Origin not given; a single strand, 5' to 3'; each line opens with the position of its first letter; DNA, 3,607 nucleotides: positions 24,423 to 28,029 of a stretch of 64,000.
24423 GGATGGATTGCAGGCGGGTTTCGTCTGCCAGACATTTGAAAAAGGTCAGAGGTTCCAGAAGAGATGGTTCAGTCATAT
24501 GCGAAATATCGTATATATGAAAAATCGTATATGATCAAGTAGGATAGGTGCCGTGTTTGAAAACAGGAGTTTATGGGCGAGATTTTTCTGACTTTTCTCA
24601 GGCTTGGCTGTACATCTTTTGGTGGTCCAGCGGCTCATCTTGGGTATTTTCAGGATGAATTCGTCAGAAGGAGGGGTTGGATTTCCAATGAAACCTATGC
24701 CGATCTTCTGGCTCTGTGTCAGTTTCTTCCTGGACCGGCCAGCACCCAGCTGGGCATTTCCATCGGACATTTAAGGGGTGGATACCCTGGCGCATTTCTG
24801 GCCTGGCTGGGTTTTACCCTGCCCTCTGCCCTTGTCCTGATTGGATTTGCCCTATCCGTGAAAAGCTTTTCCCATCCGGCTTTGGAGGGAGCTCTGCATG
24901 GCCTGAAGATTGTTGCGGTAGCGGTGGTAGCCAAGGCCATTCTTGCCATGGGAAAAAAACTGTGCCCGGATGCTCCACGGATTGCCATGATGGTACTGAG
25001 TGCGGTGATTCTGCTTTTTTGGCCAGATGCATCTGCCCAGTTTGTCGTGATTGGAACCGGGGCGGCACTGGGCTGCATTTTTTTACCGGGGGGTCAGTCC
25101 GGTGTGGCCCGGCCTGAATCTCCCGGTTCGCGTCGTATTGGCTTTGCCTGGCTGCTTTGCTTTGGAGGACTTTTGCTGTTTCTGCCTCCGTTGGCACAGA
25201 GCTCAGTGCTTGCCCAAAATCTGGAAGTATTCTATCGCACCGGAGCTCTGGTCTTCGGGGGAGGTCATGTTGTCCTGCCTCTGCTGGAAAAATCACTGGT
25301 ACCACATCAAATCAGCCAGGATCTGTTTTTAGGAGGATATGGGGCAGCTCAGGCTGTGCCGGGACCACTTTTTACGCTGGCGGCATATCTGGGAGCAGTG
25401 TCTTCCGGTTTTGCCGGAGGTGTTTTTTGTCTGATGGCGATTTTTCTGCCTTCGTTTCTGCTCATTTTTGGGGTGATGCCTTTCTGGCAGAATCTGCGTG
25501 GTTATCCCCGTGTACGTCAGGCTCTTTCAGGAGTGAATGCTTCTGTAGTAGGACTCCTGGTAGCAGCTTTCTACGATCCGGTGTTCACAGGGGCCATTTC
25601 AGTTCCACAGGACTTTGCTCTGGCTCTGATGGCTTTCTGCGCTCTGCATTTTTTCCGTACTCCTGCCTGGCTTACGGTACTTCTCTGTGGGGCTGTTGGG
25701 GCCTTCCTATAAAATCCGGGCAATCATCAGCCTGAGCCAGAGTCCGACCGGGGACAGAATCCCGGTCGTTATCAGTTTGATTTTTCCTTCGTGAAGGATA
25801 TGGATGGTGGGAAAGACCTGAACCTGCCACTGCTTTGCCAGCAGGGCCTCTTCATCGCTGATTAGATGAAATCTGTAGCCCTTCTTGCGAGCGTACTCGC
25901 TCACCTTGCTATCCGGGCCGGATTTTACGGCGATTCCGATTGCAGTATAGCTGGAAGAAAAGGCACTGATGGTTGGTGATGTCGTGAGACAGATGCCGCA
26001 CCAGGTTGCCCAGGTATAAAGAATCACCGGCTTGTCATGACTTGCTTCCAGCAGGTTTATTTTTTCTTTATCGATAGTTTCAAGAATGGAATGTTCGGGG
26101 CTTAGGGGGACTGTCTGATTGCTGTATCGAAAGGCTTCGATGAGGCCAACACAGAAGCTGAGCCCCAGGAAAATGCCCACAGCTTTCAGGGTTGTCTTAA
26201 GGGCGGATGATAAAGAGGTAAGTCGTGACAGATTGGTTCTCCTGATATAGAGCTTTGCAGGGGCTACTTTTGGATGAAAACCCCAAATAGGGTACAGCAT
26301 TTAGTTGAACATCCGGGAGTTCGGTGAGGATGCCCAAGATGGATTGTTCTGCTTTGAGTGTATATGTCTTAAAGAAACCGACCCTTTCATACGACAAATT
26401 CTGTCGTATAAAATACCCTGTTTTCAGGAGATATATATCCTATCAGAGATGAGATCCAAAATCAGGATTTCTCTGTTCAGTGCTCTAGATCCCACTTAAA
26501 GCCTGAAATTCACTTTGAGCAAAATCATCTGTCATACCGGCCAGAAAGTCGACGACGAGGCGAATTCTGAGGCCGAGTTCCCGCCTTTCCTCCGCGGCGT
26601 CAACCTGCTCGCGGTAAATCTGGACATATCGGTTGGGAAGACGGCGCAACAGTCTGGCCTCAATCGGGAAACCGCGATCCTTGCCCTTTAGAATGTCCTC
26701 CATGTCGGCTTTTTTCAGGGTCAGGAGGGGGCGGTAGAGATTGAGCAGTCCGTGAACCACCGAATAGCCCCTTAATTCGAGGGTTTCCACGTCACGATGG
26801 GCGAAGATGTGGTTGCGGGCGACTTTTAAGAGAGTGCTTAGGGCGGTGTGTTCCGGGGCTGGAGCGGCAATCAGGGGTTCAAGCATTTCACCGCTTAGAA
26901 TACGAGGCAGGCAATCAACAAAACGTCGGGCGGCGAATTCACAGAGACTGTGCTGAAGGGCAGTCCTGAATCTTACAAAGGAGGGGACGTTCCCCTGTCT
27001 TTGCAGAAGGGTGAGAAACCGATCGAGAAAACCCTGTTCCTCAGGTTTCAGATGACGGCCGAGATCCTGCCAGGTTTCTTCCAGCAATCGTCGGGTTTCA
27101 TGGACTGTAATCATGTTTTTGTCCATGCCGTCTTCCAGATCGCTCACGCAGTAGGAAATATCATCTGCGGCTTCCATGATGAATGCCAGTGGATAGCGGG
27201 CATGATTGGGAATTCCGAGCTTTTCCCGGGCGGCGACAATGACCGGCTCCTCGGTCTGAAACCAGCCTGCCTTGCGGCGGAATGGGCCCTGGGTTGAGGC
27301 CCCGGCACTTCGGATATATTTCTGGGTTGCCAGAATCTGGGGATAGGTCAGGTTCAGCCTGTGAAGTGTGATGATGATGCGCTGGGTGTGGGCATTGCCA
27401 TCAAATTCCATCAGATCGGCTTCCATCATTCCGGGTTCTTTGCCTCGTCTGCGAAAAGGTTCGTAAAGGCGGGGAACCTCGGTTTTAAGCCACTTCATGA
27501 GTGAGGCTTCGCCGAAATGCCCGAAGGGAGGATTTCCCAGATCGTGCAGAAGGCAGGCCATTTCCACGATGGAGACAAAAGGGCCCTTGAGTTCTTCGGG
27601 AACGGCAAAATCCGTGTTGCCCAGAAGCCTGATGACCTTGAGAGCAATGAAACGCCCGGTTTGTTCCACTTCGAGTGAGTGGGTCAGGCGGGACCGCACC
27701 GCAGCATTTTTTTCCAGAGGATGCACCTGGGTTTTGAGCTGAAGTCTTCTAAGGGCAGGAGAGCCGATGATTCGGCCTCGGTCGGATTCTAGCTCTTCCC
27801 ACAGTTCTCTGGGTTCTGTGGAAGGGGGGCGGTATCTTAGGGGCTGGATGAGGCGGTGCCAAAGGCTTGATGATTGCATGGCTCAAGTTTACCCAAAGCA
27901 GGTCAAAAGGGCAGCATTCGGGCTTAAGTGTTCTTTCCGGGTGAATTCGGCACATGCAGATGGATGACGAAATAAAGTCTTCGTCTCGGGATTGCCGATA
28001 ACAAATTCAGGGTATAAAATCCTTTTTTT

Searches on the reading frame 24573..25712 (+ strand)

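Call 18: search_protein_families(library=pfam, proteins=[window:24573-25712:+], max_evalue=0.001)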
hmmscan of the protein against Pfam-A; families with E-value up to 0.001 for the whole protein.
window:24573-25712:+ (379 aa): 1 family
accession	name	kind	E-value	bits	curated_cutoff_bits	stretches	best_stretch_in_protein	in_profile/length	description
PF02417.20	Chromate_transp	-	6.2e-82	274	28.6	2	3-167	2-165/166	Chromate transporter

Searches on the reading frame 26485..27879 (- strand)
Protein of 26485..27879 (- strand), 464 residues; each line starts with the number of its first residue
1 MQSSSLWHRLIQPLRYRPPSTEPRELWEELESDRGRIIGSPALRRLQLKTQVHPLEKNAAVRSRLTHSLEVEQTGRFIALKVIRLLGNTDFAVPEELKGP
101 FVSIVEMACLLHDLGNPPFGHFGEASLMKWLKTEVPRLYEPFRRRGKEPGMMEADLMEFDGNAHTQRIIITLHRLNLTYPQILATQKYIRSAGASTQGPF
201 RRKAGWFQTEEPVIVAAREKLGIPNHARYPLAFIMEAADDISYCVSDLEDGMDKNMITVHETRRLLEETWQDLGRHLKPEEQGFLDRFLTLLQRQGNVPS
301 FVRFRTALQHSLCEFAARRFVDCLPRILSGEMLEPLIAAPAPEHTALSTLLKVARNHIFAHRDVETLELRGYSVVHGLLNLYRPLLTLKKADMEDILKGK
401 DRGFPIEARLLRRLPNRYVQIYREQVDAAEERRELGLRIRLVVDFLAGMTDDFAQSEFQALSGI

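Call 18: search_protein_families(library=pfam, proteins=[window:26485-27879:-], max_evalue=0.001)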
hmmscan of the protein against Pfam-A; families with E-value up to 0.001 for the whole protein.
window:26485-27879:- (464 aa): 2 families
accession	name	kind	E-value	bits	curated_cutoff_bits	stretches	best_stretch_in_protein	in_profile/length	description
PF13286.11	HD_assoc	-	9.8e-07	29.7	22.2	1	422-459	57-90/91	Phosphohydrolase-associated domain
PF01966.28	HD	-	2.4e-06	28.3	22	1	64-126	1-48/116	HD domain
